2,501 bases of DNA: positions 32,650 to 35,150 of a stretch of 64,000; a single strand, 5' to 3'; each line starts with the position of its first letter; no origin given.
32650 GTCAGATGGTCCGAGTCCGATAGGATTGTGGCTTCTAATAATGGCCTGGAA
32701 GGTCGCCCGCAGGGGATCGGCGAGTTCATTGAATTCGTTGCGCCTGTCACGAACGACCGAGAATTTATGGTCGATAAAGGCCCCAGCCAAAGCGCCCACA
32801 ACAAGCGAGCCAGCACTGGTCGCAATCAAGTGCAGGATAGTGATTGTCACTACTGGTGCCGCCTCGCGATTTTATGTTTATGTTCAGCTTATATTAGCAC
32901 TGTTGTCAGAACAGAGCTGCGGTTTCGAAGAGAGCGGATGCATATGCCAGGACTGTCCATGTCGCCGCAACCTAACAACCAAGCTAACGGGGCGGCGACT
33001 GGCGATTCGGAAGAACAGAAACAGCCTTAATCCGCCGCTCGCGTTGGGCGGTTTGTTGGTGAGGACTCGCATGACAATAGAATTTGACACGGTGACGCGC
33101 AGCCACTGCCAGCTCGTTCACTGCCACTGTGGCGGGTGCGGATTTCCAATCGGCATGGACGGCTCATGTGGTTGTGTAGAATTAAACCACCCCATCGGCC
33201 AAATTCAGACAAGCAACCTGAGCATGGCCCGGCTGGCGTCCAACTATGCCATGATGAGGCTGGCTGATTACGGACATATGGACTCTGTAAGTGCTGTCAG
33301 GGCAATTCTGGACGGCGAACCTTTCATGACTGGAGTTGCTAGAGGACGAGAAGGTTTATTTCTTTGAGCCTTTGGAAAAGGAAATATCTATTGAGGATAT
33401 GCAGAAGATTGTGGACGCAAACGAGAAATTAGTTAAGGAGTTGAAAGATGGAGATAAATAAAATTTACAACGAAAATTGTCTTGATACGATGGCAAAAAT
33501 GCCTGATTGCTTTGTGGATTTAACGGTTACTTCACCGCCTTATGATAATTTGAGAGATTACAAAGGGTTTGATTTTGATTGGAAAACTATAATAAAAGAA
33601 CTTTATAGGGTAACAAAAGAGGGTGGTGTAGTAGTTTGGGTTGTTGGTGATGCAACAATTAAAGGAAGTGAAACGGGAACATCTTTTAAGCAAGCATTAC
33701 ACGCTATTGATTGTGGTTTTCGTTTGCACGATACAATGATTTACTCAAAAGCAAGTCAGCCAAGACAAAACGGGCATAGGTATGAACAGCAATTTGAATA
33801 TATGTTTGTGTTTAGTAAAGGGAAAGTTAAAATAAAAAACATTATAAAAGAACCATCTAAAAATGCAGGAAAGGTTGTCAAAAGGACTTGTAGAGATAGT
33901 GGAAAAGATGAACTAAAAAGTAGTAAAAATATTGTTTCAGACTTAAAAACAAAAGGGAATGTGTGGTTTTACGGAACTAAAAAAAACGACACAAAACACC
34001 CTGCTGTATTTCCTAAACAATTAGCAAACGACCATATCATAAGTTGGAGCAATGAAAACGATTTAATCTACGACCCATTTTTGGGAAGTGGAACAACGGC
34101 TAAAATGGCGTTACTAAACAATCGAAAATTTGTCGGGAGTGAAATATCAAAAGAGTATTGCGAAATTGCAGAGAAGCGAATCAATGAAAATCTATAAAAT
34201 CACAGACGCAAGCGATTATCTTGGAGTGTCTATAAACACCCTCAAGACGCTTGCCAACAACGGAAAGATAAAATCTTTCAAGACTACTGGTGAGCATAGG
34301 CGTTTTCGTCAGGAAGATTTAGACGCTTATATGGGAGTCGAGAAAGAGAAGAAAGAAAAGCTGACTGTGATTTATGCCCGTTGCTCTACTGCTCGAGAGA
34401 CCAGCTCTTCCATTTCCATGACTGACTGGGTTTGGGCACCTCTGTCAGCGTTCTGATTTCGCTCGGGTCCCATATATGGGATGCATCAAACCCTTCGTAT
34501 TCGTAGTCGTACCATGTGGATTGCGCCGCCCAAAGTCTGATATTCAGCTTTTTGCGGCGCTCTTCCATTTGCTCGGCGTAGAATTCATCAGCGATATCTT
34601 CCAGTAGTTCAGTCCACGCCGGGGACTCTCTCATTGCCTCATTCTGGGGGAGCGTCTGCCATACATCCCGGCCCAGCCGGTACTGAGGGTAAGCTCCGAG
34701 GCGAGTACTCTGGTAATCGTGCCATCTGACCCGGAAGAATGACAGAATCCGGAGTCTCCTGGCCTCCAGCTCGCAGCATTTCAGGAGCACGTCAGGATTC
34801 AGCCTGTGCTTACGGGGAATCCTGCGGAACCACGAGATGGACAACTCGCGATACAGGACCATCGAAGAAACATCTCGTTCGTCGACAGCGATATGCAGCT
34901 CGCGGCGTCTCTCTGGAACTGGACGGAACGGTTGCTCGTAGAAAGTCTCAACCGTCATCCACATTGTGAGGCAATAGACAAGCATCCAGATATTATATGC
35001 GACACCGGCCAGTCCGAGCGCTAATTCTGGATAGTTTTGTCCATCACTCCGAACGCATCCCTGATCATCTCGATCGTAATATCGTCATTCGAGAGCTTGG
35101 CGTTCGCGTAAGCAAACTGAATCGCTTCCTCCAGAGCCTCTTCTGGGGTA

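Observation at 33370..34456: AT-rich foreign island: second N6/N4 MTase followed by the N-terminal stub of an IS607-type serine recombinase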

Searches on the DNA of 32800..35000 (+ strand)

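Call 4: search_dna_similar(query=window:32800-35000:+, collection=phages, mode=near, max_rows=30)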
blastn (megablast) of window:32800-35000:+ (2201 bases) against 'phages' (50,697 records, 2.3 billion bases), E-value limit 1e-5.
No match.

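Call 61: search_rna_families(source=window, start=32800, end=35000, threshold=evalue, max_evalue=1)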
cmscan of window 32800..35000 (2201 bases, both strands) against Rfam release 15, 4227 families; matches with E-value up to 1: 2.
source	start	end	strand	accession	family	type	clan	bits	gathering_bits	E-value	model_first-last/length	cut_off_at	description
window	33913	33984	+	RF02445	SpR14_sRNA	Gene; sRNA;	-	26.4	50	0.69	1-80/80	no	Streptococcus sRNA SpR14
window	34396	34461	-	RF00441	snoZ242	Gene; snRNA; snoRNA; CD-box;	-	16.6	90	0.6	1-198/198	no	Small nucleolar RNA Z242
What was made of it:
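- Tried and rejected: Rfam on 32800-35000: nothing below E 0.6 (call 61).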

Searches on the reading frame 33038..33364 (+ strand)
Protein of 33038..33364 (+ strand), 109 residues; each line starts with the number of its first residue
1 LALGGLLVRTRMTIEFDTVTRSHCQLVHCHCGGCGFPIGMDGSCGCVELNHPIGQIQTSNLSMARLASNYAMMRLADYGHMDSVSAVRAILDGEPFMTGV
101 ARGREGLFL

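Call 26: find_related_loci(query=window:33038-33364:+, collection=viral_contigs, flank=4000)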
Query window:33038-33364:+ (109 aa) in viral_contigs; peptide patterns used: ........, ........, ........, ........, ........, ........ (x = any residue, [..] = any of these).
11 stretches matched a pattern, but none encodes a relative of the query by tblastn (E <= 1e-3).

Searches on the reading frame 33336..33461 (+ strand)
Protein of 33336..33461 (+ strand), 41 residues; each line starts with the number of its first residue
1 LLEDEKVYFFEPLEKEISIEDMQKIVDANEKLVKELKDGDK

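Call 7: search_protein_families(library=pfam, proteins=[window:33336-33461:+], max_evalue=0.1)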
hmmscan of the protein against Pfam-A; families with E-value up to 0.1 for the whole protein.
window:33336-33461:+ (41 aa): 1 family
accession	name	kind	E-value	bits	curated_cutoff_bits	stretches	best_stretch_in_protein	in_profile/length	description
PF23179.1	bHLH_INO2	-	0.085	13.5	23.4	1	19-37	55-73/74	INO2 bHLH domain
